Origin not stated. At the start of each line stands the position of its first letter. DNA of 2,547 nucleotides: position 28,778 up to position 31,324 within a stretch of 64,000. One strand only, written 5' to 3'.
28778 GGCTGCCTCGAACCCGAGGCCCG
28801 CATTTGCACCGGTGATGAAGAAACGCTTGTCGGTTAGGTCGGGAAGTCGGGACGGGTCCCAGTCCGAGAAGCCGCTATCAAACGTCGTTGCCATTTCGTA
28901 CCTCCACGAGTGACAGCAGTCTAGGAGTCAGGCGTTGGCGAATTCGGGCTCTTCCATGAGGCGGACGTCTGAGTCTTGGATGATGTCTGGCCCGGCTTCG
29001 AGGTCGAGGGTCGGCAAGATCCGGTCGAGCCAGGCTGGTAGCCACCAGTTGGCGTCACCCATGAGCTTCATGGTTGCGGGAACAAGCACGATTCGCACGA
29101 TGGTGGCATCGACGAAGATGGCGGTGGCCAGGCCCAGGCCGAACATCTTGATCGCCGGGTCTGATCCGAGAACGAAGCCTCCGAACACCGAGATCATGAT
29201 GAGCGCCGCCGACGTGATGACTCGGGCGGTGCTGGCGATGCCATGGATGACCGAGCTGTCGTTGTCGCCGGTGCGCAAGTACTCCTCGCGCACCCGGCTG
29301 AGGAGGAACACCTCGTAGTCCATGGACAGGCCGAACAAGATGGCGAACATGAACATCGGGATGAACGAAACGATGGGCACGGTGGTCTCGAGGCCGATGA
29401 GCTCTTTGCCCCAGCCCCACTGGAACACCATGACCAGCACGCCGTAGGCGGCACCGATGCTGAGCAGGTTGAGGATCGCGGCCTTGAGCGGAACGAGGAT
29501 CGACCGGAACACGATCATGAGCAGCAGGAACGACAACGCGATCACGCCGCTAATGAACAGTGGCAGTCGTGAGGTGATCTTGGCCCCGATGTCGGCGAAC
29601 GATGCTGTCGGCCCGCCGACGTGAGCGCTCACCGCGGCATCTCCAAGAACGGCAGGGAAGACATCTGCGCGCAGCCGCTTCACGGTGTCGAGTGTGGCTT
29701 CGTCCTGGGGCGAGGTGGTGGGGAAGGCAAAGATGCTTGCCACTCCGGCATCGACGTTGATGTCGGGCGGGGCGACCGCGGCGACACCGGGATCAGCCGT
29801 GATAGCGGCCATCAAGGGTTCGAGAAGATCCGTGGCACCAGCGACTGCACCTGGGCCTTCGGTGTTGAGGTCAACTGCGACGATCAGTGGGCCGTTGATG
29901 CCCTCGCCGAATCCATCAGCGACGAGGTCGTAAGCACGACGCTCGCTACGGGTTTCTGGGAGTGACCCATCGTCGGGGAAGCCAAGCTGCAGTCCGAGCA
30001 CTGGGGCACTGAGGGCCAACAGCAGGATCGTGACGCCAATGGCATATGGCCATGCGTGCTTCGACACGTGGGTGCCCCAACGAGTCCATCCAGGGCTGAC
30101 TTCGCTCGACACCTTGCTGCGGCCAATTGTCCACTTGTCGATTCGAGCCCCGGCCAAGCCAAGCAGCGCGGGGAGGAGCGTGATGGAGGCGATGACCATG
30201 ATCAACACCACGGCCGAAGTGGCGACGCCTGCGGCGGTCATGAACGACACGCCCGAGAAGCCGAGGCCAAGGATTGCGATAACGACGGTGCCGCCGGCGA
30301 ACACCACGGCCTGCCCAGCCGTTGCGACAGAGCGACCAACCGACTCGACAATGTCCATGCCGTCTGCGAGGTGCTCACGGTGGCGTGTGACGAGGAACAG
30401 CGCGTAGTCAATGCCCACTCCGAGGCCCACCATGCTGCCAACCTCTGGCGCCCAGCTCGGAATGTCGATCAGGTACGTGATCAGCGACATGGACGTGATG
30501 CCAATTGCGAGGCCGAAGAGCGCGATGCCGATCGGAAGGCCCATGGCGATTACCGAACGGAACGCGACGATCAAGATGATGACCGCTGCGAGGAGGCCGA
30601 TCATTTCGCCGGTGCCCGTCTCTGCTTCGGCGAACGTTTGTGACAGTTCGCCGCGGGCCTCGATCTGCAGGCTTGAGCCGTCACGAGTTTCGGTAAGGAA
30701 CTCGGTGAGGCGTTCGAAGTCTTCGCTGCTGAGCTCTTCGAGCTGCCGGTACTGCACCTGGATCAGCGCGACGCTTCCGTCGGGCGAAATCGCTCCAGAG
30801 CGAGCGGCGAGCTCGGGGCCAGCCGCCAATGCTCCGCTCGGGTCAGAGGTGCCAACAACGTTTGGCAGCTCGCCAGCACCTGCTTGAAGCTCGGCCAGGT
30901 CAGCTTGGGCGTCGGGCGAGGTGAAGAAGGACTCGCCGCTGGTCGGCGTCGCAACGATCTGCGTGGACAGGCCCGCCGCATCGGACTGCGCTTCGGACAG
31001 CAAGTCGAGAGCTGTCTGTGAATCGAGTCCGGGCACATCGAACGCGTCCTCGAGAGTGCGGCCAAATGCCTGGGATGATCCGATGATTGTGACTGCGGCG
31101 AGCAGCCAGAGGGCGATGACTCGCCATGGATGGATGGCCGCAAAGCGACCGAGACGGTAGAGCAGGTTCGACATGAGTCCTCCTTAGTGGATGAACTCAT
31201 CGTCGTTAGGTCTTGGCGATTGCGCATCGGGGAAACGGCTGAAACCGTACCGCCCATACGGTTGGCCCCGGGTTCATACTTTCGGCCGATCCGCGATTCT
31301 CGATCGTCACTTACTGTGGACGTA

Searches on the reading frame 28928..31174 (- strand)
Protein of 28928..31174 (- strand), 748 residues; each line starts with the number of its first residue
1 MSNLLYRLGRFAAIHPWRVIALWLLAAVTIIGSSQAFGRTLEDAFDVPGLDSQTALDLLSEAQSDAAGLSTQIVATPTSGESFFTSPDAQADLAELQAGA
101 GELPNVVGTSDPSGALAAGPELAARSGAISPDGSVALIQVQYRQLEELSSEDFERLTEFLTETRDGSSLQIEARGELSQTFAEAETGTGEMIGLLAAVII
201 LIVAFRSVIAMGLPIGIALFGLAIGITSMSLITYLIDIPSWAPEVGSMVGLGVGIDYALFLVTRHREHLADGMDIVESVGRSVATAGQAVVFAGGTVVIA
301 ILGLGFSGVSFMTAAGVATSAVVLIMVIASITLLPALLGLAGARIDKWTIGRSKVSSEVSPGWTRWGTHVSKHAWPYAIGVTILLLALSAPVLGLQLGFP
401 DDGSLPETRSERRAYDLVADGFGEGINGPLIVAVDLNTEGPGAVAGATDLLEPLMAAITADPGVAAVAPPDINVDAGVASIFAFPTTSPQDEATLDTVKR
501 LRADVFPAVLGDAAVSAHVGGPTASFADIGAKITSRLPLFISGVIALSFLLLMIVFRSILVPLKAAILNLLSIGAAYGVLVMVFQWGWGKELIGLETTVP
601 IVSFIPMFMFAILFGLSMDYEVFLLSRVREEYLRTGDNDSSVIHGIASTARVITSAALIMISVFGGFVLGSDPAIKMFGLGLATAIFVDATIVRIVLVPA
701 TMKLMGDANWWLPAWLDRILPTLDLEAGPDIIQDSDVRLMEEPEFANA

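Call 48: search_protein_families(library=pfam, proteins=[window:28928-31174:-], max_evalue=0.0001)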
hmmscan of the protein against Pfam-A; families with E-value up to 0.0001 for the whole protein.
window:28928-31174:- (748 aa): 1 family
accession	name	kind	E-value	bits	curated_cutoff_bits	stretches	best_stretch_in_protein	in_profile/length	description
PF03176.21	MMPL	-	7.1e-75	252.4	20.5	2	49-372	6-328/333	MMPL family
